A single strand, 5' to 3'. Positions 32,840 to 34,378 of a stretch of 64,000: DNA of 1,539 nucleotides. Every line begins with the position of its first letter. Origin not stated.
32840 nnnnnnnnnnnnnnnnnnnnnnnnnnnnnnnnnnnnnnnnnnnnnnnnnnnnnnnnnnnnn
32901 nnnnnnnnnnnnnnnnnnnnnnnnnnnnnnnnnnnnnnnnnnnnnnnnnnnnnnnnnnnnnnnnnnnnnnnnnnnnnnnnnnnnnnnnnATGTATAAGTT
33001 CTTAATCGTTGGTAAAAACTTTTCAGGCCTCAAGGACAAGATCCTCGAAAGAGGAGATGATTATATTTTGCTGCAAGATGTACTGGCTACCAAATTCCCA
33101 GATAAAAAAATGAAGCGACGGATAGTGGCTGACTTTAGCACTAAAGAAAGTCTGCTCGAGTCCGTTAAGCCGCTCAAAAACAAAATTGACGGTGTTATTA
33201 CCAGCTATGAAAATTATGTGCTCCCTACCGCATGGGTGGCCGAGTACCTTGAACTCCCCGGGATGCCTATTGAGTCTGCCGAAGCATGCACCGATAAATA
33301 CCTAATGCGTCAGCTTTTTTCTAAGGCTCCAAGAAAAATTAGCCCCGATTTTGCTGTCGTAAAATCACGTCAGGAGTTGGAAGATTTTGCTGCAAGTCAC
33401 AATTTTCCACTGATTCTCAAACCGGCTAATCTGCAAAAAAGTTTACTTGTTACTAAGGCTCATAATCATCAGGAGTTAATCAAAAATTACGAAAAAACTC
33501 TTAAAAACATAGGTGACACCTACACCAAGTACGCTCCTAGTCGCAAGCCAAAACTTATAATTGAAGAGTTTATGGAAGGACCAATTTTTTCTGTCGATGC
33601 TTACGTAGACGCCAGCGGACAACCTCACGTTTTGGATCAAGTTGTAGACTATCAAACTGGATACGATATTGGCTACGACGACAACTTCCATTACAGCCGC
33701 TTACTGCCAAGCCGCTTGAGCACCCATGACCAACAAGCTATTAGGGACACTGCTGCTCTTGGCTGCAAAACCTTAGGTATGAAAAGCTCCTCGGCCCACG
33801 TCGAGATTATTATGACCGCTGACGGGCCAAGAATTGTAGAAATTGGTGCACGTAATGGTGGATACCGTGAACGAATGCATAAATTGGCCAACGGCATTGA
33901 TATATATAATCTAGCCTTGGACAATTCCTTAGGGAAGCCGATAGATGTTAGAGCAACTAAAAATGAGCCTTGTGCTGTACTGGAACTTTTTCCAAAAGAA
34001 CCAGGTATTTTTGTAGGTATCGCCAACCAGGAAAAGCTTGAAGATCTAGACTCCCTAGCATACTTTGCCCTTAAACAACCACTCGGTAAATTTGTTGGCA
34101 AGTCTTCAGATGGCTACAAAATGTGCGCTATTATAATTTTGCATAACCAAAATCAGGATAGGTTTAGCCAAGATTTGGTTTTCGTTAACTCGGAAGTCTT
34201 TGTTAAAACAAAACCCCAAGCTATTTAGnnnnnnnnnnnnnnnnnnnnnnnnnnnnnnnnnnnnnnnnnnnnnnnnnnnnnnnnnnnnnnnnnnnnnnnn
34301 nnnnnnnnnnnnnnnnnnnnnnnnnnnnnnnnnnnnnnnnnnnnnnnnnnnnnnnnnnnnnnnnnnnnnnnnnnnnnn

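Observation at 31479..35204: Cluster of three ATP-grasp ligases plus a RimB-like aspartic protease (and a tiny TM peptide) next to the chaperone operon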

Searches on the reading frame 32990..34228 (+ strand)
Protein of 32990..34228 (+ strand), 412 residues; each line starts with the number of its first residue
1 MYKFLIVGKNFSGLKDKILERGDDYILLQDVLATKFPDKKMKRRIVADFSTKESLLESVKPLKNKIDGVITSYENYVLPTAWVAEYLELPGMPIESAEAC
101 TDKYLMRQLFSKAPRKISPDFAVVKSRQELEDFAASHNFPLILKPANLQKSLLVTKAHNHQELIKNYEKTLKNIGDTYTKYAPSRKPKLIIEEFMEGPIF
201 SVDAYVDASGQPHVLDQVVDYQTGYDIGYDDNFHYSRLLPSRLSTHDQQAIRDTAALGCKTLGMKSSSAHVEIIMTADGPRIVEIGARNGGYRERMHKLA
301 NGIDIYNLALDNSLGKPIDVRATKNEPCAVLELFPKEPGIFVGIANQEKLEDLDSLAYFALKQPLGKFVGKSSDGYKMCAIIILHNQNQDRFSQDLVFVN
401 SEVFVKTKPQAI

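Call 3: search_protein_families(library=pfam, proteins=[window:32990-34228:+], max_evalue=0.01)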
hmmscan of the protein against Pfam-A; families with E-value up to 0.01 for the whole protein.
window:32990-34228:+ (412 aa): 6 families
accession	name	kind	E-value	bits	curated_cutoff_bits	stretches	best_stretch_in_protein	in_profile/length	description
PF13535.11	ATP-grasp_4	-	2.1e-19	70.1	27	1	138-290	2-154/160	ATP-grasp domain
PF07478.18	Dala_Dala_lig_C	-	7.7e-06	26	24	1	128-282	26-169/204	D-ala D-ala ligase C-terminus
PF18130.6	ATPgrasp_N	-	8.7e-06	26.7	27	1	41-91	28-81/81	ATP-grasp N-terminal domain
PF01071.24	GARS_A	-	2e-05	24.9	27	1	101-221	1-114/194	Phosphoribosylglycinamide synthetase, ATP-grasp (A) domain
PF02786.22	CPSase_L_D2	-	0.0025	17.8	19.8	0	102-198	1-92/211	Carbamoyl-phosphate synthase L chain, ATP binding domain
PF02655.19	ATP-grasp_3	-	0.0049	17.4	23.2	0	101-289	2-157/160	ATP-grasp domain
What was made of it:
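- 32990..34228 (+): 'G412', a 412-aa ATP-grasp ligase with an L-amino-acid-ligase fold and unknown substrate. It is the conserved second ligase of the module. PF13535 (call 3).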

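Call 4: search_protein_families(library=ncbifam, proteins=[window:32990-34228:+], max_evalue=0.01)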
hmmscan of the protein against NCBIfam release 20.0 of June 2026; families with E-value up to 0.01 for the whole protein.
window:32990-34228:+ (412 aa): 25 families
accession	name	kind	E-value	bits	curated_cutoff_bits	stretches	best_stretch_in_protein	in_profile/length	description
NF002563.0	PRK02186.1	subfamily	1e-25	90.2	625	1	16-368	21-358/890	argininosuccinate lyase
NF005543.0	PRK07206.1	subfamily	8.5e-21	74.1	302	1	96-396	102-401/416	hypothetical protein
NF053745.1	AAntcapLigBacD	equivalog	5.1e-12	44.9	850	1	65-293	99-332/471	alanine--anticapsin ligase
NF041595.1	dap_A_syn_DdaF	equivalog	2.6e-11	42.9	840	1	40-291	55-294/424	dapdiamide A synthase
TIGR01205.1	D_ala_D_alaTIGR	subfamily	1.1e-08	34.4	245.65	1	92-285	96-283/318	D-alanine--D-alanine ligase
NF002528.0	PRK01966.1-4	subfamily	2.2e-07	30.1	262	1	91-283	130-322/366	D-alanine--D-alanine ligase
NF000091.3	D_ala_D_ser_VanG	exception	3.4e-07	29.4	495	1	91-279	124-302/344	D-alanine--D-serine ligase VanG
NF002378.0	PRK01372.1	subfamily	8e-07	28.1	243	1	95-285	93-267/305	D-alanine--D-alanine ligase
NF000207.3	D_ala_D_ser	equivalog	2.5e-06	26.8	520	1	83-279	110-298/342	D-alanine--D-serine ligase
NF002526.0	PRK01966.1-2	equivalog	3e-06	26.4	449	1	93-278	126-305/362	D-alanine--D-alanine ligase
NF002525.0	PRK01966.1-1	equivalog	3.2e-06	26.4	457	1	91-283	129-313/364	D-alanine--D-alanine ligase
NF009404.0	PRK12767.1-3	equivalog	4.7e-06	25.7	316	1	97-212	106-220/344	carbamoyl phosphate synthase-like protein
NF000036.1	D_ala_D_ser_VanE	exception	1.3e-05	24.5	700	1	44-285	70-305/352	D-alanine--D-serine ligase VanE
NF002527.0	PRK01966.1-3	equivalog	2.7e-05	23.5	310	1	91-287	107-296/332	D-alanine--D-alanine ligase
NF000206.1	D_ala_D_lac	equivalog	7.6e-05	21.9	550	1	91-167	121-194/342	D-alanine--(R)-lactate ligase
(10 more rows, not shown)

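Call 9: find_homologous_proteins(query=window:32990-34228:+)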
Query window:32990-34228:+ (412 aa): 714 proteins with E <= 0.001 among 3491 candidates; the best 120 are listed.
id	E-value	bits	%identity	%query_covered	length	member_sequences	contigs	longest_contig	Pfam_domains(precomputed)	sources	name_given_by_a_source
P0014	1.8e-274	928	100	100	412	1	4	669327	PF13535.12,PF18130.7,PF01071.25,PF07478.19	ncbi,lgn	-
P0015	4.2e-199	680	72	99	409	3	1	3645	PF13535.12,PF18130.7,PF01071.25,PF07478.19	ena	-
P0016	6.1e-197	672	73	99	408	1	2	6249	PF13535.12,PF18130.7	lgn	-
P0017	1.3e-180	619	67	99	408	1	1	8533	PF13535.12,PF18130.7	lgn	-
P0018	1.6e-180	618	66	99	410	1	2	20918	PF13535.12,PF18130.7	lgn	-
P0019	3.3e-179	614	65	99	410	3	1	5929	PF13535.12,PF02786.23,PF18130.7,PF01071.25,PF07478.19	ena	-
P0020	3.0e-178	611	66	100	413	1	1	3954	PF13535.12,PF01071.25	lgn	-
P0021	5.1e-176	603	66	99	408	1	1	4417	PF13535.12,PF18130.7,PF01071.25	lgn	-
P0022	5.8e-176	603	65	100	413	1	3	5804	PF13535.12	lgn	-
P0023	1.4e-174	599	64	99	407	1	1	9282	PF13535.12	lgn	-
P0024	2.1e-173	595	67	99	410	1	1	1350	PF13535.12,PF01071.25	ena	-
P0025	2.3e-172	591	63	99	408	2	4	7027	PF13535.12,PF18603.8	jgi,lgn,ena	-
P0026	7.3e-172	590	63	99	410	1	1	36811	PF13535.12,PF18603.8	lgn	-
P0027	6.4e-171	587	65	99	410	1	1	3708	PF13535.12,PF18130.7,PF01071.25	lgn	-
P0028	9.2e-171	586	62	100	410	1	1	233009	PF13535.12,PF18130.7,PF01071.25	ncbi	ncbi:MAG TPA: ATP-grasp domain-containing protein [Candidatus Saccharimonadales bacterium]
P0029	2.1e-170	585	63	99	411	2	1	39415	PF13535.12,PF01071.25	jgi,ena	jgi:biotin carboxylase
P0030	2.4e-170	585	63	99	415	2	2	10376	PF13535.12,PF01071.25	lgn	-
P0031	7.6e-170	583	64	99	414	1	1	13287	PF13535.12,PF01071.25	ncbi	-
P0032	8.0e-170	583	63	99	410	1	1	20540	PF13535.12,PF18130.7,PF01071.25,PF07478.19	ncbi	-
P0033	8.1e-170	583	64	99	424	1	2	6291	PF13535.12,PF02786.23,PF18130.7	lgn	-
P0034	9.4e-170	583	64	98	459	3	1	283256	PF13535.12,PF18130.7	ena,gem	-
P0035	9.5e-170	583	62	99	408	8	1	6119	PF13535.12,PF01071.25,PF18603.8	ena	-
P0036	3.0e-169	581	64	99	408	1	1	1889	PF13535.12,PF01071.25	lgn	-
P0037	6.8e-169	580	62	99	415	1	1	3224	PF13535.12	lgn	-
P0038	1.1e-168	579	63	98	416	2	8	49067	PF13535.12,PF02786.23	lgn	-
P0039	5.4e-168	577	61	100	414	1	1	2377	PF13535.12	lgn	-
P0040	7.4e-168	577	61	99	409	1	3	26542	PF13535.12,PF18603.8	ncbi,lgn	-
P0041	8.0e-168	577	63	99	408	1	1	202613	PF13535.12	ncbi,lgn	-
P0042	3.0e-167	575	62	99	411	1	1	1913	PF13535.12,PF07478.19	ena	-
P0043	3.2e-167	575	64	99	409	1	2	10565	PF13535.12,PF01071.25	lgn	-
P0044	6.6e-167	574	63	99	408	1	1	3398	PF13535.12,PF18130.7,PF18603.8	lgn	-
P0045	7.4e-167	573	62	100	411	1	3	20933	PF13535.12,PF18130.7,PF18603.8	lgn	-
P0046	9.6e-167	573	62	100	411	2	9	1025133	PF13535.12,PF18130.7,PF01071.25,PF18603.8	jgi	jgi:biotin carboxylase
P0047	1.1e-166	573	62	99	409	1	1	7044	PF13535.12,PF18130.7,PF18603.8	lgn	-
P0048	1.6e-166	572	63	99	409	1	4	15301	PF13535.12,PF18130.7,PF01071.25,PF18603.8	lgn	-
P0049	2.3e-166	572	63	99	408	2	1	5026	PF13535.12,PF18130.7,PF01071.25,PF18603.8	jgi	jgi:biotin carboxylase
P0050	2.4e-166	572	61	99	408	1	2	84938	PF13535.12,PF18130.7,PF01071.25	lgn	-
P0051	3.5e-166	571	63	99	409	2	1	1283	PF13535.12,PF18130.7,PF01071.25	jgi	-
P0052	4.2e-166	571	62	99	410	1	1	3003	PF13535.12,PF18603.8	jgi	jgi:hypothetical protein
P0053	1.8e-165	569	63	99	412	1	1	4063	PF13535.12,PF02786.23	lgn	-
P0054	3.0e-165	568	63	99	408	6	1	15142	PF13535.12,PF18130.7,PF01071.25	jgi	-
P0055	3.0e-165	568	63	99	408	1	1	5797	PF13535.12,PF07478.19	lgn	-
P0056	3.8e-165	568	63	99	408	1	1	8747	PF13535.12,PF02786.23,PF01071.25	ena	-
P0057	4.5e-165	567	63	100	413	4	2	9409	PF13535.12,PF18130.7,PF01071.25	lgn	-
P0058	7.1e-165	567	60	99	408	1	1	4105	PF13535.12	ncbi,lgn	-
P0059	7.7e-165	567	63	99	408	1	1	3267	PF13535.12,PF18130.7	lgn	-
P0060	8.7e-165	567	60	99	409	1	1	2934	PF13535.12,PF18130.7,PF18603.8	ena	-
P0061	1.0e-164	566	62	99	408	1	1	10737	PF13535.12,PF01071.25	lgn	-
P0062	1.1e-164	566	62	99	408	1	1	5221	PF13535.12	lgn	-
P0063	1.1e-164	566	60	99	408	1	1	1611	PF13535.12,PF02786.23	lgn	-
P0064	1.2e-164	566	64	99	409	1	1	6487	PF13535.12,PF01071.25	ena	-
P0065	1.6e-164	566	63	99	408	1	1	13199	PF13535.12,PF01071.25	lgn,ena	-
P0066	1.9e-164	565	61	99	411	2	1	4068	PF13535.12,PF18130.7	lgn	-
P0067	2.0e-164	565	61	99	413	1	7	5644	PF13535.12,PF18130.7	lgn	-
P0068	2.3e-164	565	61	99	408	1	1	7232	PF13535.12,PF01071.25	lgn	-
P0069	3.1e-164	565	63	99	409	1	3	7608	PF13535.12,PF01071.25,PF18603.8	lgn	-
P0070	3.1e-164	565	61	99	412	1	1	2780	PF13535.12,PF18130.7,PF18603.8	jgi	jgi:biotin carboxylase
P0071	3.6e-164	565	63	99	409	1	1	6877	PF13535.12,PF18130.7,PF18603.8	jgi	jgi:carbamoylphosphate synthase large subunit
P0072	7.0e-164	564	61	99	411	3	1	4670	PF13535.12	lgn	-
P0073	7.8e-164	563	61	99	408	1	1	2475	PF13535.12,PF02786.23,PF18603.8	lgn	-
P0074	7.9e-164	563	62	99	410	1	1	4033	PF13535.12,PF01071.25,PF18603.8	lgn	-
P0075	1.4e-163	563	62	99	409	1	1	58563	PF13535.12,PF07478.19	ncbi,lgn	-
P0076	1.7e-163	562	62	99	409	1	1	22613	PF13535.12,PF18130.7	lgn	-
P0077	1.8e-163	562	60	99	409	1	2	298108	PF13535.12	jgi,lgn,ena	-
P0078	1.9e-163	562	63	99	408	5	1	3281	PF13535.12,PF01071.25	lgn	-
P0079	2.0e-163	562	60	99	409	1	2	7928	PF13535.12,PF02786.23,PF18130.7,PF18603.8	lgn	-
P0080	2.2e-163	562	62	99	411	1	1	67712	PF13535.12,PF18130.7,PF18603.8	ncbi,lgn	-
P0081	2.3e-163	562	61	99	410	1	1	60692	PF13535.12,PF18130.7,PF01071.25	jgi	jgi:biotin carboxylase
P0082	2.5e-163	562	61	99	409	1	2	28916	PF13535.12,PF01071.25,PF07478.19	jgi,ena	-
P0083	2.7e-163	562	61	99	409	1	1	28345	PF13535.12,PF18603.8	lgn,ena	-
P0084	2.9e-163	562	61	99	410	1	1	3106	PF13535.12,PF01071.25,PF18603.8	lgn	-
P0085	3.7e-163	561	62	99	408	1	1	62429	PF13535.12,PF01071.25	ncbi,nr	ncbi:ATP-grasp domain-containing protein [Candidatus Saccharibacteria bacterium]|nr:ATP-grasp domain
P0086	4.7e-163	561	61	99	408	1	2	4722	PF13535.12,PF18603.8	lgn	-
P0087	4.8e-163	561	61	99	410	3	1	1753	PF13535.12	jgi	jgi:hypothetical protein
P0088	5.2e-163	561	62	99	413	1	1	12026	PF13535.12,PF01071.25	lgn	-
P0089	5.2e-163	561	62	100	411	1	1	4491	PF13535.12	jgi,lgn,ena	-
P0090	6.0e-163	560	61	99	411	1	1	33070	PF13535.12,PF02786.23,PF18130.7,PF01071.25,PF07478.19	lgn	-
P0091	6.6e-163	560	61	99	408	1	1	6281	PF13535.12,PF18130.7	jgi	-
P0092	8.1e-163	560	62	99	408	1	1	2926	PF13535.12,PF01071.25,PF07478.19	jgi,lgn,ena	-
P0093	8.5e-163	560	62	99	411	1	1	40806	PF13535.12,PF18603.8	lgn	-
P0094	9.5e-163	560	60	98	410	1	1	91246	PF13535.12,PF01071.25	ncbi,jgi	-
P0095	1.1e-162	560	63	99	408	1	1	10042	PF13535.12,PF18130.7,PF01071.25,PF18603.8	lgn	-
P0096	1.7e-162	559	61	98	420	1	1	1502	PF13535.12,PF01071.25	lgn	-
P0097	2.1e-162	559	62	99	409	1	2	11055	PF13535.12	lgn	-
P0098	2.1e-162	559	62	99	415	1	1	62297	PF13535.12,PF18130.7,PF18603.8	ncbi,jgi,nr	ncbi:MAG TPA: ATP-grasp domain-containing protein [Candidatus Pristimantibacillus sp.]|jgi:biotin ca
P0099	2.5e-162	558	62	99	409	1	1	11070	PF13535.12,PF18130.7,PF01071.25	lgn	-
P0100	2.8e-162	558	63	99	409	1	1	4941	PF13535.12,PF01071.25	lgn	-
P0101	3.8e-162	558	63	99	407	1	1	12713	PF13535.12,PF01071.25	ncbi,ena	-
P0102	4.8e-162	558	61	99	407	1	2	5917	PF13535.12,PF01071.25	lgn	-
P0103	5.5e-162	557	61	99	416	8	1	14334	PF13535.12,PF18130.7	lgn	-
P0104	6.3e-162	557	60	99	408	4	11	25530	PF13535.12,PF01071.25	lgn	-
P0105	6.4e-162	557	61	99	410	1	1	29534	PF13535.12,PF18130.7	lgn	-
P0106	7.0e-162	557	62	99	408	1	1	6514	PF13535.12,PF01071.25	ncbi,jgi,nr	ncbi:MAG: ATP-grasp domain-containing protein [Candidatus Nomurabacteria bacterium]|jgi:hypothetical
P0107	7.7e-162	557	60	99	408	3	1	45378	PF13535.12,PF01071.25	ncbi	-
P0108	8.1e-162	557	61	99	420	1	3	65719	PF13535.12,PF01071.25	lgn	-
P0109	8.3e-162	557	63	99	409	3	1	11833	PF13535.12,PF01071.25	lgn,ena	-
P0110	8.5e-162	557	61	99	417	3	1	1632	PF13535.12,PF18603.8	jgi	jgi:glutathione synthase/RimK-type ligase-like ATP-grasp enzyme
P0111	9.2e-162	557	60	100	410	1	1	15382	PF13535.12,PF18130.7,PF01071.25,PF07478.19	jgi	jgi:hypothetical protein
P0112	9.4e-162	557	61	99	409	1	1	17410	PF13535.12,PF01071.25,PF18603.8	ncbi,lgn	-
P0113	1.1e-161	556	60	99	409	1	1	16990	PF13535.12,PF18603.8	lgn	-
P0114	1.2e-161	556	60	100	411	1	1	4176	PF13535.12,PF01071.25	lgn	-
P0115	1.2e-161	556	60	99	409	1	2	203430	PF13535.12,PF18603.8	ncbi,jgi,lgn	ncbi:MAG: ATP-grasp domain-containing protein [Candidatus Woesebacteria bacterium]|jgi:biotin carbox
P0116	1.6e-161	556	61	99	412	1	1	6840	PF13535.12,PF01071.25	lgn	-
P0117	1.9e-161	556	61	99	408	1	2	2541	PF13535.12,PF18130.7,PF18603.8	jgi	jgi:biotin carboxylase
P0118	2.4e-161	555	61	99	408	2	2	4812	PF13535.12,PF01071.25,PF18603.8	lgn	-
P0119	2.8e-161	555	60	99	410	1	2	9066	PF13535.12,PF18130.7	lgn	-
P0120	2.9e-161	555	59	99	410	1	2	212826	PF13535.12,PF18603.8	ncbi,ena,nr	ncbi:MAG TPA: ATP-grasp domain-containing protein [Candidatus Saccharimonadales bacterium]|nr:ATP-gr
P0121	3.1e-161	555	62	99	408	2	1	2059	PF13535.12,PF01071.25,PF18603.8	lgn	-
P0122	3.5e-161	555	61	98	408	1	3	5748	PF13535.12,PF01071.25,PF18603.8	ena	-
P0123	3.5e-161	555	61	99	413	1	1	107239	PF13535.12,PF02786.23,PF01071.25,PF07478.19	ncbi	-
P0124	3.6e-161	555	60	98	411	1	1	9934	PF13535.12,PF18130.7,PF01071.25,PF18603.8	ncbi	-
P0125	4.3e-161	554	61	99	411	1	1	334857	PF13535.12,PF18130.7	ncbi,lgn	ncbi:MAG: ATP-grasp domain-containing protein [Candidatus Saccharimonadales bacterium]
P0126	5.8e-161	554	62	99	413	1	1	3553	PF13535.12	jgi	jgi:hypothetical protein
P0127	5.9e-161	554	59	99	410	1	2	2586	PF13535.12,PF01071.25,PF07478.19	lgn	-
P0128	6.9e-161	554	61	99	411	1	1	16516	PF13535.12,PF18130.7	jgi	jgi:biotin carboxylase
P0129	6.9e-161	554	61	98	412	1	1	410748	PF13535.12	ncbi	-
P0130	7.2e-161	554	61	99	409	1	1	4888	PF13535.12,PF01071.25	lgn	-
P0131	7.3e-161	554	60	99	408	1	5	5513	PF13535.12,PF18130.7,PF18603.8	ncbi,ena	-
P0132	8.1e-161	553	60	99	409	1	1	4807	PF13535.12,PF18603.8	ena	-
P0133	8.1e-161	553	62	99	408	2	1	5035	PF13535.12,PF18130.7,PF01071.25,PF18603.8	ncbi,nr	ncbi:MAG TPA: ATP-grasp domain-containing protein [Candidatus Saccharimonadales bacterium]|nr:ATP-gr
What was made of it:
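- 32990..34228 (+): 714 homologues, with the best 120 at 59-73% identity (call 9).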

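Call 20: find_related_loci(query=A1, collection=genome_contigs, flank=8000)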
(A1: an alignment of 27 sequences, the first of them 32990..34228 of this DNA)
Query A1 (412 aa) in genome_contigs; peptide patterns used: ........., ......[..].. (x = any residue, [..] = any of these).
113 stretches matched a pattern; 98 encode a relative of the query (tblastn E <= 1e-3); the best 80 are kept; 80 distinct loci.
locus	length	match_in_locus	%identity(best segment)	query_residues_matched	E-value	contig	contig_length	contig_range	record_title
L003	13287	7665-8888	64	1-408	3e-179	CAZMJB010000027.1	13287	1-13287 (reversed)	MAG TPA_asm: uncultured Candidatus Saccharibacteria bacterium isolate SRP329715_co2_366 genome assembly, contig: NODE_87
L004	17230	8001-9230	62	1-410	4e-179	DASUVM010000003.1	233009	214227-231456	MAG TPA_asm: Candidatus Saccharimonadales bacterium isolate SMAG_U1815 k141_672616, whole genome shotgun sequence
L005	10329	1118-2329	64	3-406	9e-178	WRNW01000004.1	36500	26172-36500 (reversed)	MAG: Candidatus Saccharibacteria bacterium isolate Th196P4bin6 JGI24702J35022_10000137, whole genome shotgun sequence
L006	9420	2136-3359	62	1-408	4e-178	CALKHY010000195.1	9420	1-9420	MAG TPA_asm: uncultured Candidatus Saccharibacteria bacterium isolate SRR4028141_bin.49_CONCOCT_v1.1_MAG genome assembly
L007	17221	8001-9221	63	1-407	5e-178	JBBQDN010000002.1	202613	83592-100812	MAG: Candidatus Saccharimonadales bacterium isolate Co_metawrap_1166 Cmw_1166_k141_20452426_length_202613_cov_15.9997, w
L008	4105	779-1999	60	1-407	1e-180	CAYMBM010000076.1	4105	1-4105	MAG TPA_asm: uncultured Candidatus Saccharibacteria bacterium isolate SRP200132_co1_643 genome assembly, contig: NODE_44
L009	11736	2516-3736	63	1-408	1e-171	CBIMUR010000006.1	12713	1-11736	MAG TPA_asm: uncultured bacterium isolate SRR16817064_concoct_5 genome assembly, contig: ERZ27394172.2037, whole genome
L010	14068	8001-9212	60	3-407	5e-171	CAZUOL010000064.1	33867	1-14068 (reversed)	MAG TPA_asm: uncultured Candidatus Saccharibacteria bacterium isolate SRP135725_co2_713 genome assembly, contig: k141_33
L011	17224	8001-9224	60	1-408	1e-170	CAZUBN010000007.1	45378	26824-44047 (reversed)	MAG TPA_asm: uncultured Candidatus Saccharibacteria bacterium isolate SRP287540_co2_124 genome assembly, contig: NODE_69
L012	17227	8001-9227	62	3-409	3e-170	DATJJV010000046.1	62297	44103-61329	MAG TPA_asm: Candidatus Pristimantibacillus sp. isolate SMAG_U15575 k141_9187959, whole genome shotgun sequence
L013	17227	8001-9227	61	1-407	6e-170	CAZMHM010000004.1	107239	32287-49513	MAG TPA_asm: uncultured Candidatus Saccharibacteria bacterium isolate SRP296810_co1_117 genome assembly, contig: NODE_15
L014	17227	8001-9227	60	1-409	2e-169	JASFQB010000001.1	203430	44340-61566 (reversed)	MAG: Candidatus Woesebacteria bacterium isolate D0819S12metaG_Bin_714 D0819S12metaG_FD_scaffold_1_c1, whole genome shotg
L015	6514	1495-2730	62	1-412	6e-170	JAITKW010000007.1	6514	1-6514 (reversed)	MAG: Candidatus Nomurabacteria bacterium isolate Pcl387_bin78 k119_2457181, whole genome shotgun sequence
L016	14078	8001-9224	59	1-408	2e-168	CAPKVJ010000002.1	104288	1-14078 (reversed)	MAG TPA_asm: uncultured Candidatus Saccharibacteria bacterium isolate MGBC128931 genome assembly, contig: MGBC128931.2,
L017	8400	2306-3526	60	1-407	1e-167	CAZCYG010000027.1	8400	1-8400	MAG TPA_asm: uncultured Candidatus Saccharibacteria bacterium isolate SRP173033_co1_367 genome assembly, contig: NODE_21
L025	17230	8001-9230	57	4-411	5e-164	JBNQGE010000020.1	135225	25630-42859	MAG: Candidatus Saccharibacteria bacterium isolate Bin_28 c_000000000007, whole genome shotgun sequence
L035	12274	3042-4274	58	1-409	1e-158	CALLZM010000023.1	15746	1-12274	MAG TPA_asm: uncultured Candidatus Saccharibacteria bacterium isolate SRR2107182_bin.106_CONCOCT_v1.1_MAG genome assembl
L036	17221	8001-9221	56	1-405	7e-159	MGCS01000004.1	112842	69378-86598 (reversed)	MAG: Candidatus Saccharibacteria bacterium RIFCSPHIGHO2_12_FULL_44_22 rifcsphigho2_12_scaffold_169, whole genome shotgun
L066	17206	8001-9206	55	4-407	8e-143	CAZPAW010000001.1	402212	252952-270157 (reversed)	MAG TPA_asm: uncultured Candidatus Saccharibacteria bacterium isolate SRP300315_co1_57 genome assembly, contig: NODE_2_l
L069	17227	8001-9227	58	1-407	2e-154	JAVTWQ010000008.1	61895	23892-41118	MAG: Candidatus Saccharimonas sp. isolate labscale reactor_MAG18 NODE_260_length_61895_cov_12.382083, whole genome shotg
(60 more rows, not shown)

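Call 23: search_solved_structures(query=window:32990-34228:+, max_evalue=0.01)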
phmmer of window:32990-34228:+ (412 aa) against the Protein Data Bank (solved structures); distinct sequences matched with E-value up to 0.01: 14.
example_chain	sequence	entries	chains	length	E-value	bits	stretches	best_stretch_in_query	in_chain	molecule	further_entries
3vot_A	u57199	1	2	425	3.1e-18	69.1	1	63-321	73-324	L-amino acid ligase, BL00235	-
3wnz_A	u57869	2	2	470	1.6e-11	47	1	66-320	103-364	Alanine-anticapsin ligase BacD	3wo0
3vmm_A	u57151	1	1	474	1.6e-11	47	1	66-320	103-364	Alanine-anticapsin ligase BacD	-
3wo1_A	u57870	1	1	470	4.5e-11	45.6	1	66-320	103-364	Alanine-anticapsin ligase BacD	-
4dim_A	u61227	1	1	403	1.7e-09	40.4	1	48-364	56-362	Phosphoribosylglycinamide synthetase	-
30vh_A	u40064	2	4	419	6.5e-09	38.4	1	69-296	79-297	L-amino acid ligase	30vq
3i12_A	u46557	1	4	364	4.6e-05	25.8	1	88-283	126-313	D-alanine-D-alanine ligase A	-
3q1k_A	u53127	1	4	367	4.7e-05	25.7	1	88-283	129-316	D-alanine--D-alanine ligase A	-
7u56_A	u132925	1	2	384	5.2e-05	25.6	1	90-288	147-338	D-alanine--D-alanine ligase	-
8evy_B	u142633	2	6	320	0.0012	21.1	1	102-280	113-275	D-alanine--D-alanine ligase B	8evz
2yrw_A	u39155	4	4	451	0.0077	18.4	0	102-330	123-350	Phosphoribosylglycinamide synthetase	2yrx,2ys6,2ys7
2yzg_A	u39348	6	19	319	0.0085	18.3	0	86-275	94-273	D-alanine--D-alanine ligase | D-alanine-D-alanine ligase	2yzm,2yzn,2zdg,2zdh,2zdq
2fb9_A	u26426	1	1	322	0.0088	18.2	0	86-275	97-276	D-alanine:D-alanine ligase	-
6u1c_A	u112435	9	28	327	0.0091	18.2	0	86-275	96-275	D-alanine--D-alanine ligase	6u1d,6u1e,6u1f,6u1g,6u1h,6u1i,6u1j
